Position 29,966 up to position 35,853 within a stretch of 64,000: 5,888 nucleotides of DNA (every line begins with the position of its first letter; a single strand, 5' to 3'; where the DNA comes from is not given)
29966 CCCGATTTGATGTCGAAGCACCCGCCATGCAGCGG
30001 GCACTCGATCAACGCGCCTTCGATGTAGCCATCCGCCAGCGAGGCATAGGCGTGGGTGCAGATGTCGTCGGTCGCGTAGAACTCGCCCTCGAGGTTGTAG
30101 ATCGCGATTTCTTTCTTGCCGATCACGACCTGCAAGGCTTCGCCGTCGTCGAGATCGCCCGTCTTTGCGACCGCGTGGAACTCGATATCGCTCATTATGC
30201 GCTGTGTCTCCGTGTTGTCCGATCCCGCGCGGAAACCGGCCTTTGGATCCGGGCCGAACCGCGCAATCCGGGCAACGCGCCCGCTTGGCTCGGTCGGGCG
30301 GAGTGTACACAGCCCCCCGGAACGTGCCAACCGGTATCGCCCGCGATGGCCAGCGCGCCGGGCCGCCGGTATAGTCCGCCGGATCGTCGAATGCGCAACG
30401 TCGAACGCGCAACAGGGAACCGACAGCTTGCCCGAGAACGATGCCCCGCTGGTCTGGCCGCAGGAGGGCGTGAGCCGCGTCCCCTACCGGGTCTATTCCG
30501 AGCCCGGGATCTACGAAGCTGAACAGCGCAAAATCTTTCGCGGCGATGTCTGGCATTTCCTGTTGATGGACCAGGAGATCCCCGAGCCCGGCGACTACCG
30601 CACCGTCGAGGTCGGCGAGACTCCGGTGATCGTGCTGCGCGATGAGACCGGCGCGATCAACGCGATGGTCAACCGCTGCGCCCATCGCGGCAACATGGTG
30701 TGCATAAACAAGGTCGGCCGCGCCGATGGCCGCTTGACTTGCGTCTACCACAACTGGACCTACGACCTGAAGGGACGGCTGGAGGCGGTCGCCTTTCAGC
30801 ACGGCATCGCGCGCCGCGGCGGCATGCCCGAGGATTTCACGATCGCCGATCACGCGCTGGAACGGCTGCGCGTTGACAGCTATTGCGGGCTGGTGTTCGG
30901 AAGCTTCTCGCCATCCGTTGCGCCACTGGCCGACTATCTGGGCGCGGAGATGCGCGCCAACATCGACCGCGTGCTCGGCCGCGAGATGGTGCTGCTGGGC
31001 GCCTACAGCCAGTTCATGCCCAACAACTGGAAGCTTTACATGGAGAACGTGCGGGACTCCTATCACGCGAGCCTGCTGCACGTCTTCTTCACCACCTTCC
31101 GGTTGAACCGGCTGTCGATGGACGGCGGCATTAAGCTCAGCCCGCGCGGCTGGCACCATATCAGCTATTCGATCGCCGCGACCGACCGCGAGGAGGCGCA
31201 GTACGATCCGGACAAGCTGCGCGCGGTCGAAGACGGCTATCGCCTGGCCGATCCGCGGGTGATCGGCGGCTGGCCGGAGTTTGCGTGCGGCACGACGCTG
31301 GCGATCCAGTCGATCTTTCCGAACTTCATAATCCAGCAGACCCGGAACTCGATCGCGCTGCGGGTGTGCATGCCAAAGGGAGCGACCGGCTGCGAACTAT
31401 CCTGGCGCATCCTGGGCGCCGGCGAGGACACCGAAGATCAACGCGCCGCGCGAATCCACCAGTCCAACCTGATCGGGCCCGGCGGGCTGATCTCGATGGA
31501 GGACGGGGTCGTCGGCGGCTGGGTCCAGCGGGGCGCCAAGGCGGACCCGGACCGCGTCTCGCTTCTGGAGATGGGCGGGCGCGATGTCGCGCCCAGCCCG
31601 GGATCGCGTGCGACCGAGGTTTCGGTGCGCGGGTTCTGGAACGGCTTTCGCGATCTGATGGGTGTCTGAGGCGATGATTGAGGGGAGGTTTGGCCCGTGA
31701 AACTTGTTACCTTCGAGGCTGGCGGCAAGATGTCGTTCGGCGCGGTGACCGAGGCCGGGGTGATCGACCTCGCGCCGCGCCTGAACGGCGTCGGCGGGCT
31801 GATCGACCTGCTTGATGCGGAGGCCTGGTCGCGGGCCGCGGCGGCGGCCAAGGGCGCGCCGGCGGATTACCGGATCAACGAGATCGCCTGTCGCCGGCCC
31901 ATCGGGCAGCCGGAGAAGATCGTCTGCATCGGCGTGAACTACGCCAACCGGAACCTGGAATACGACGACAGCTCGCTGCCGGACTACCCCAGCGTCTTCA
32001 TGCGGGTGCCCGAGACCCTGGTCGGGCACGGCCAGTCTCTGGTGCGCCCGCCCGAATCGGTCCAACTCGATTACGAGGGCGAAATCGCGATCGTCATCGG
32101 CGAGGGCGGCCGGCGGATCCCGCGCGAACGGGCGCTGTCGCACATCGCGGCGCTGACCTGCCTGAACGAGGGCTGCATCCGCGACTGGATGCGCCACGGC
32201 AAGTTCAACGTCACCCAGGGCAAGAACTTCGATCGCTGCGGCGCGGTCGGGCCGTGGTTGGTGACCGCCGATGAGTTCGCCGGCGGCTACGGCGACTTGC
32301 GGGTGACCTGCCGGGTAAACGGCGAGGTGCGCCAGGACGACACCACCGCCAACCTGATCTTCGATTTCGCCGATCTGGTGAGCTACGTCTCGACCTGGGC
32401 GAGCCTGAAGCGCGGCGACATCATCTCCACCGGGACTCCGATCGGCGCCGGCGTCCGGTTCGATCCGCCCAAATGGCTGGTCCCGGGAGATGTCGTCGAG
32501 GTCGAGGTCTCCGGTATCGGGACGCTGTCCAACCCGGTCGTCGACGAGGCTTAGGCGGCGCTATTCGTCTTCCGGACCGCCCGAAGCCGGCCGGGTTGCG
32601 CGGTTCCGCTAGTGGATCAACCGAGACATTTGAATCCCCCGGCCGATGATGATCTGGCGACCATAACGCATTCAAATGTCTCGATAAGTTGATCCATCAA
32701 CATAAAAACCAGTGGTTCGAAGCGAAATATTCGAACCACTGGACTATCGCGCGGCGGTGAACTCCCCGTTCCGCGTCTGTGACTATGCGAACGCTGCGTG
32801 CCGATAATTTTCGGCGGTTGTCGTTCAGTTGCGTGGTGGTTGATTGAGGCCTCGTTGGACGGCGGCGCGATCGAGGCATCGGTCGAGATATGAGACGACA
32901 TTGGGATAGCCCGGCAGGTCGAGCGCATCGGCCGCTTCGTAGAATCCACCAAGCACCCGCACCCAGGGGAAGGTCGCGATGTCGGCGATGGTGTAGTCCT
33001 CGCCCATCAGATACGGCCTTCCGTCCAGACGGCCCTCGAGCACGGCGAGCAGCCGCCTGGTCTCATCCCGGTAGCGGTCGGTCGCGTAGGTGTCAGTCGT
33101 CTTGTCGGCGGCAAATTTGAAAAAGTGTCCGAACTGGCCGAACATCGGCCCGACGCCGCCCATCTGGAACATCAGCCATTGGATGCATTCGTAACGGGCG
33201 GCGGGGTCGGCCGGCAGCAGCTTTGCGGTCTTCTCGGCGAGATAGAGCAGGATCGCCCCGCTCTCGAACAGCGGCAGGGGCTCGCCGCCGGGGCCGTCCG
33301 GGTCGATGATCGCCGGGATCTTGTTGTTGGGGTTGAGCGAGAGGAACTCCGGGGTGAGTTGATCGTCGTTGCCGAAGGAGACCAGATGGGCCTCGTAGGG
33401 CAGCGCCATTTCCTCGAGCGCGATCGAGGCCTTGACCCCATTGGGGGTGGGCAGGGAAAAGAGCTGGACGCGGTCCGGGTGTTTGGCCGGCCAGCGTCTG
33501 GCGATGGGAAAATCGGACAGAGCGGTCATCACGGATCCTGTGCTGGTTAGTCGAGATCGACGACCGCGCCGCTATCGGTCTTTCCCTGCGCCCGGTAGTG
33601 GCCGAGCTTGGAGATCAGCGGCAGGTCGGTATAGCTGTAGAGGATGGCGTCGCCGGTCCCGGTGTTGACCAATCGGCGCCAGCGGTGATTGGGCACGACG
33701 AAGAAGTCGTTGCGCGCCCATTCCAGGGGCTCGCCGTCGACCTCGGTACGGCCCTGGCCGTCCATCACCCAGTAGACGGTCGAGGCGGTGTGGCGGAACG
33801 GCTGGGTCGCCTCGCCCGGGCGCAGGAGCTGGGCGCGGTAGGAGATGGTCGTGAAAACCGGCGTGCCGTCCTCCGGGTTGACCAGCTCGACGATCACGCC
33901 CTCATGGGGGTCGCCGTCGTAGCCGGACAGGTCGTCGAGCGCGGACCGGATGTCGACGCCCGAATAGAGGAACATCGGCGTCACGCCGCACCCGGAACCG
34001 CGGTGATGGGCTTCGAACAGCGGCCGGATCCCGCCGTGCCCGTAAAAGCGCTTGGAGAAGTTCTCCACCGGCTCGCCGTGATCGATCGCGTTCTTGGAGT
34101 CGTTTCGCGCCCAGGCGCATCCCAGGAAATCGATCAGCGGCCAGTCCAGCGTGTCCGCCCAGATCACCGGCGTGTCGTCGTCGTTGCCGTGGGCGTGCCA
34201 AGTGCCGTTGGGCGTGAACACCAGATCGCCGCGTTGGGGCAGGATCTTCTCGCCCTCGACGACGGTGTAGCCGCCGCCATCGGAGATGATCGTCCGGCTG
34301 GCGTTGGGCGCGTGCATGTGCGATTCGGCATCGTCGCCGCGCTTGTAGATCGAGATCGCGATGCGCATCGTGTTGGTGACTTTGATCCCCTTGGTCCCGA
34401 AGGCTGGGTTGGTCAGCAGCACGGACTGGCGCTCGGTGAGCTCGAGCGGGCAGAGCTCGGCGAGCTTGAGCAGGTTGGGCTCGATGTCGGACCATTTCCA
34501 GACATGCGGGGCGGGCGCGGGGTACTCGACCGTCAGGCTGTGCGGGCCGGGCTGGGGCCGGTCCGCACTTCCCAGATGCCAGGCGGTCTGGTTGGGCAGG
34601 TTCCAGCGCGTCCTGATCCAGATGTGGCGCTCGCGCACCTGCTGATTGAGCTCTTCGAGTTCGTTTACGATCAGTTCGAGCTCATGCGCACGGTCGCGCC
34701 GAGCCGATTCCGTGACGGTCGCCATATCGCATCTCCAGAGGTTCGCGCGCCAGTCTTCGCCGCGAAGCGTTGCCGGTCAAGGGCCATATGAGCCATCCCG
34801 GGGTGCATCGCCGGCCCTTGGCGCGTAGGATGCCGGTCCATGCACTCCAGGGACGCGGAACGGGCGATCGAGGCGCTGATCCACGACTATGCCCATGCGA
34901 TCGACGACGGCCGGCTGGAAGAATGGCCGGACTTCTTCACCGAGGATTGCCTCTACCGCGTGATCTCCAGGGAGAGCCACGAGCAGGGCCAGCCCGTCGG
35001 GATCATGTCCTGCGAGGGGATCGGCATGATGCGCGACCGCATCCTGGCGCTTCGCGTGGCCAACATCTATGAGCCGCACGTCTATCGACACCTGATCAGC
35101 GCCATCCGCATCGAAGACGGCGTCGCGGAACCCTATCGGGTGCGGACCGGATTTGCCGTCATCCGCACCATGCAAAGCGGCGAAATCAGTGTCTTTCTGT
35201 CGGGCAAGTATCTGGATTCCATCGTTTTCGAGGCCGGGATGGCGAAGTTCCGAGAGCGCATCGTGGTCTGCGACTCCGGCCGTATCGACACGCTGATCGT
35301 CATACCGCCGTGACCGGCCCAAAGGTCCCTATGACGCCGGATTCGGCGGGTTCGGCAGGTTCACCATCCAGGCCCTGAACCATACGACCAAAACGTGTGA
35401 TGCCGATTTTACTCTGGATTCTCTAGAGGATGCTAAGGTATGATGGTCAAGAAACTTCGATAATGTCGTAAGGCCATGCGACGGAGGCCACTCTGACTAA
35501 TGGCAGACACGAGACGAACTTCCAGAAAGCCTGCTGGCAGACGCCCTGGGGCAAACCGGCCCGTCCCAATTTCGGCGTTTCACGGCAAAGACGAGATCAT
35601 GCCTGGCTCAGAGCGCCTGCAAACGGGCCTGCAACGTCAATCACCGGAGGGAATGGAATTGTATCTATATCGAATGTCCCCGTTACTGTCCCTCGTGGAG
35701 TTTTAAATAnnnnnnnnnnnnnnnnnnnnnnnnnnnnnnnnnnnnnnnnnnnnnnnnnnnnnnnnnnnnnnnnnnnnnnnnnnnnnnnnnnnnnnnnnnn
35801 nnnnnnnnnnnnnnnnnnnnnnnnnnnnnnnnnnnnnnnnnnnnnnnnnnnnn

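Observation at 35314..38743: Low-GC insertion carrying a solitary COG1205/MrfA-like helicase with an atypical C-terminal domain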

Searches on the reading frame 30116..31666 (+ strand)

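Call 60: search_protein_families(library=pfam, proteins=[window:30116-31666:+], max_evalue=0.00001)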
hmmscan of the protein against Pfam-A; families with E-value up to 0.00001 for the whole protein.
window:30116-31666:+ (517 aa): 2 families
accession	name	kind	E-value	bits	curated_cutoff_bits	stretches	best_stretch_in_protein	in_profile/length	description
PF00355.32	Rieske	-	1.3e-16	60.7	20.3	1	146-226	2-79/88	Rieske [2Fe-2S] domain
PF00848.25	Ring_hydroxyl_A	-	1.4e-11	45.1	24.9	1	302-515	15-206/208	Ring hydroxylating alpha subunit (catalytic domain)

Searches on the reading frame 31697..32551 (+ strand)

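Call 92: search_protein_families(library=pfam, alignment_id=A3, max_evalue=0.00001)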
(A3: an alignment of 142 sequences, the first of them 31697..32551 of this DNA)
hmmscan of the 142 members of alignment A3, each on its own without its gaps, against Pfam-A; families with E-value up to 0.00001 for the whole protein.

A. member 1, window:31697-32551:+ (285 aa): 1 family
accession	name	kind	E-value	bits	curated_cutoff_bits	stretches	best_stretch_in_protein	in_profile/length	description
PF01557.24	FAA_hydrolase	-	7.2e-61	206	23.9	1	74-282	1-214/214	Fumarylacetoacetate (FAA) hydrolase C-terminal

B. families by the number of members that match (of 142 scanned): 165 families (the first 25 are shown)
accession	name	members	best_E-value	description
PF00872.24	Transposase_mut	3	2.8e-69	Transposase, Mutator family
PF04851.21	ResIII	3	1.3e-16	Type III restriction enzyme, res subunit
PF04166.17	PdxA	2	2.2e-102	Pyridoxal phosphate biosynthetic protein PdxA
PF01557.24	FAA_hydrolase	2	7.2e-61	Fumarylacetoacetate (FAA) hydrolase C-terminal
PF00580.27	UvrD-helicase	2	1.7e-55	UvrD/REP helicase N-terminal domain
PF13561.12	adh_short_C2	2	6.7e-55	Enoyl-(Acyl carrier protein) reductase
PF00106.31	adh_short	2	4.3e-45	short chain dehydrogenase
PF00296.26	Bac_luciferase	2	2.8e-41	Luciferase-like monooxygenase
PF05685.18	Uma2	2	2.5e-35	Putative restriction endonuclease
PF02878.22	PGM_PMM_I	2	7.4e-33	Phosphoglucomutase/phosphomannomutase, alpha/beta/alpha domain I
PF02879.22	PGM_PMM_II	2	5.2e-26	Phosphoglucomutase/phosphomannomutase, alpha/beta/alpha domain II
PF08028.16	Acyl-CoA_dh_2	2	7.6e-26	Acyl-CoA dehydrogenase, C-terminal domain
PF02880.22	PGM_PMM_III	2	6.5e-25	Phosphoglucomutase/phosphomannomutase, alpha/beta/alpha domain III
PF00441.29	Acyl-CoA_dh_1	2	5.7e-24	Acyl-CoA dehydrogenase, C-terminal domain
PF07883.17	Cupin_2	2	7.1e-22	Cupin domain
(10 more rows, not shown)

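Call 94: search_protein_families(library=padloc, alignment_id=A3, max_evalue=1e-10)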
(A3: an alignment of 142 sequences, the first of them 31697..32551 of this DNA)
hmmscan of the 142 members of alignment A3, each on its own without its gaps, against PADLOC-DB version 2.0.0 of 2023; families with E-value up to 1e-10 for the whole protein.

A. member 1, window:31697-32551:+ (285 aa): 0 families

B. families by the number of members that match (of 142 scanned): 138 families (the first 25 are shown)
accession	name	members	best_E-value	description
PDLC00114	GajB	2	3.6e-52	UrvD helicase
PDLC04134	mad2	2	3.2e-48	mads_2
PDLC03802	RTasHel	2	3.2e-47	DRT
PDLC00132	GajB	2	5.2e-44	UrvD helicase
PDLC04832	PDC-S03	2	8.9e-38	-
PDLC00117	GajB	2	5.9e-34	UrvD helicase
PDLC00103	GajB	2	6.2e-15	UrvD helicase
PDLC04140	mad8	2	3.2e-14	mads_8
PDLC03597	REase_MTase_IIG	1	0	Type IIG restriction enzyme-methyltransferase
PDLC03051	REase_MTase_I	1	0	Type I restriction enzyme-methyltransferase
PDLC03598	REase_MTase_IIG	1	0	Type IIG restriction enzyme-methyltransferase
PDLC03621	REase_MTase_IIG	1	1e-129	Type IIG restriction enzyme-methyltransferase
PDLC01439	typeIV_DinG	1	3.8e-111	CAS-IV-A; associated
PDLC02762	SspB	1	4.2e-106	SspB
PDLC03599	REase_MTase_IIG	1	2.7e-82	Type IIG restriction enzyme-methyltransferase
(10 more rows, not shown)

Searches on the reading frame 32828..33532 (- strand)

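Call 23: search_protein_families(library=pfam, proteins=[window:32828-33532:-], max_evalue=0.1)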
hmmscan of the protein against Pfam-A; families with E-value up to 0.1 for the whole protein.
window:32828-33532:- (235 aa): 7 families
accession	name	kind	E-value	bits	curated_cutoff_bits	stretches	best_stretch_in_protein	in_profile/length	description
PF13409.12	GST_N_2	-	2.4e-12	47.7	25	1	31-100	4-69/70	Glutathione S-transferase, N-terminal domain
PF02798.26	GST_N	-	5.3e-12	46.3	20.9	1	22-100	3-76/76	Glutathione S-transferase, N-terminal domain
PF00043.30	GST_C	-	1.3e-10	41.8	20.7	1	134-222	8-92/93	Glutathione S-transferase, C-terminal domain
PF13410.11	GST_C_2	-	3.9e-10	40.1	24.9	1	150-218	3-69/69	Glutathione S-transferase, C-terminal domain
PF13417.12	GST_N_3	-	2.4e-08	34.7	22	1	24-102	1-71/75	Glutathione S-transferase, N-terminal domain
PF14497.11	GST_C_3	-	1.2e-05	25.8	21.6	1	138-225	11-97/104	Glutathione S-transferase, C-terminal domain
PF17171.9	GST_C_6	-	0.041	14.1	28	0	161-218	4-63/64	Glutathione S-transferase, C-terminal domain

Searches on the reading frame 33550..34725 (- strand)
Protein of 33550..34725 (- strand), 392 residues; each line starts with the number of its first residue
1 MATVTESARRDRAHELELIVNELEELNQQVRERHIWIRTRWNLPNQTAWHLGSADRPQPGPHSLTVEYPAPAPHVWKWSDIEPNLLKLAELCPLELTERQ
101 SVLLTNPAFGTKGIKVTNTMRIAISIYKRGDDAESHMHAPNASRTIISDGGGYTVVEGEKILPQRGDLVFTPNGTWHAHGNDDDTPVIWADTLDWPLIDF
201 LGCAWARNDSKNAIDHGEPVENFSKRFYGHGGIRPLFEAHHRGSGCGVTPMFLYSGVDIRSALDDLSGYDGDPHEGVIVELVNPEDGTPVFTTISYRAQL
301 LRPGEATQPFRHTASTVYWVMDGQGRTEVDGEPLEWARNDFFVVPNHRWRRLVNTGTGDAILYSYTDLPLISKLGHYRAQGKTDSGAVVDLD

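Call 23: search_protein_families(library=pfam, proteins=[window:33550-34725:-], max_evalue=0.1)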
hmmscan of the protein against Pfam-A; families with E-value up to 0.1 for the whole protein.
window:33550-34725:- (392 aa): 2 families
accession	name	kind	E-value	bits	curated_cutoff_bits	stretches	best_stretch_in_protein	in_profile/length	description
PF07883.17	Cupin_2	-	7.1e-22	77.3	27.2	2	301-363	5-67/70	Cupin domain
PF00190.28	Cupin_1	-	0.075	13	22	0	145-188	58-108/151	Cupin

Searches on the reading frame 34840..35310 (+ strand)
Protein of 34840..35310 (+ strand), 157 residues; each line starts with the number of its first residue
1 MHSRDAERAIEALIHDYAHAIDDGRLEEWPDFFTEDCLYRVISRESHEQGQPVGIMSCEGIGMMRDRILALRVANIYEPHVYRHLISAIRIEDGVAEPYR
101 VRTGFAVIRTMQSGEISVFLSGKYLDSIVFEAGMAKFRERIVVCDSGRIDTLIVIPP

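Call 23: search_protein_families(library=pfam, proteins=[window:34840-35310:+], max_evalue=0.1)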
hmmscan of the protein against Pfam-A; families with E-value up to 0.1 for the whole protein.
window:34840-35310:+ (157 aa): 3 families
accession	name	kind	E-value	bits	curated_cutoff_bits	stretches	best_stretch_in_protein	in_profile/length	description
PF13577.12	SnoaL_4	-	1.4e-10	41.7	24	1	5-140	4-125/126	SnoaL-like domain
PF00866.24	Ring_hydroxyl_B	-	1.9e-06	28.4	27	1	18-149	3-142/144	Ring hydroxylating beta subunit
PF17340.7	DUF5370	-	0.035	14.4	25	0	99-131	9-39/63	Family of unknown function (DUF5370)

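Call 82: find_related_loci(query=window:34840-35310:+, collection=metagenome_contigs, flank=8000)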
Query window:34840-35310:+ (157 aa) in metagenome_contigs; peptide patterns used: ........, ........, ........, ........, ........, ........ (x = any residue, [..] = any of these).
268 stretches matched a pattern; 179 encode a relative of the query (tblastn E <= 1e-3); the best 80 are kept; 80 distinct loci.
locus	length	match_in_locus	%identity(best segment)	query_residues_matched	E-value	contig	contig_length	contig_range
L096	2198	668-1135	67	1-156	3e-66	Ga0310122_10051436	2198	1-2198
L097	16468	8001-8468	62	1-156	6e-65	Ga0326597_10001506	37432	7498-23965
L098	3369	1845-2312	62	1-156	2e-64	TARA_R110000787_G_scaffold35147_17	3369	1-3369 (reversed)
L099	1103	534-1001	65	1-156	3e-68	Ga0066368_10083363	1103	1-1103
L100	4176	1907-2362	64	5-156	6e-63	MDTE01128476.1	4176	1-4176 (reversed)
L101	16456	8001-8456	61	5-156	3e-61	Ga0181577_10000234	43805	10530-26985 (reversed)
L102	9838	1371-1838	60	1-156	7e-61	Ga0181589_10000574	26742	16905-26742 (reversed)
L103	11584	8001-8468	61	1-156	9e-61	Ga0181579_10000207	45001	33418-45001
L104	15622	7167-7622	61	5-156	1e-60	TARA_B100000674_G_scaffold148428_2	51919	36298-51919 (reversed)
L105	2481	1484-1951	58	1-156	1e-58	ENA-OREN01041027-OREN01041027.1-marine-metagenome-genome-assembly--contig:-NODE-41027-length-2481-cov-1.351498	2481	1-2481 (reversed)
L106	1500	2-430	61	14-156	5e-59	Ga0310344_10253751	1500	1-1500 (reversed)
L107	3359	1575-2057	55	10-156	2e-54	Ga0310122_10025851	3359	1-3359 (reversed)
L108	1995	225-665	56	10-156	2e-53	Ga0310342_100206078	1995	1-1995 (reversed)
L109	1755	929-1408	51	1-156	3e-54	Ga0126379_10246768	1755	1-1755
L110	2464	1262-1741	49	1-156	2e-52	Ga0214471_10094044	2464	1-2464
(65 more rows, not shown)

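Call 87: search_protein_families(library=pfam, proteins=[L101:8475-9413:+], max_evalue=0.001)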
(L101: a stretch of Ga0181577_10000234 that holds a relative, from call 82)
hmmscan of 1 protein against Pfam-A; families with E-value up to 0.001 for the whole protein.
L101:8475-9413:+ (313 aa): 1 family
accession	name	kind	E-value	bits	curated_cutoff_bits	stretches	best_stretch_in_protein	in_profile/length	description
PF04166.17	PdxA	-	1.1e-82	278.1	27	1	34-305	2-284/286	Pyridoxal phosphate biosynthetic protein PdxA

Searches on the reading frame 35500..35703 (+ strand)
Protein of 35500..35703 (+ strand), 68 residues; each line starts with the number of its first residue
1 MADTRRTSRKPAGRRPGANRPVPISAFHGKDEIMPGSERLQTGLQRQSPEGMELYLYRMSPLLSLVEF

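Call 23: search_protein_families(library=pfam, proteins=[window:35500-35703:+], max_evalue=0.1)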
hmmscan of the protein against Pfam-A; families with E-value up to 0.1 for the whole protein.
seq(68 aa): 0 families
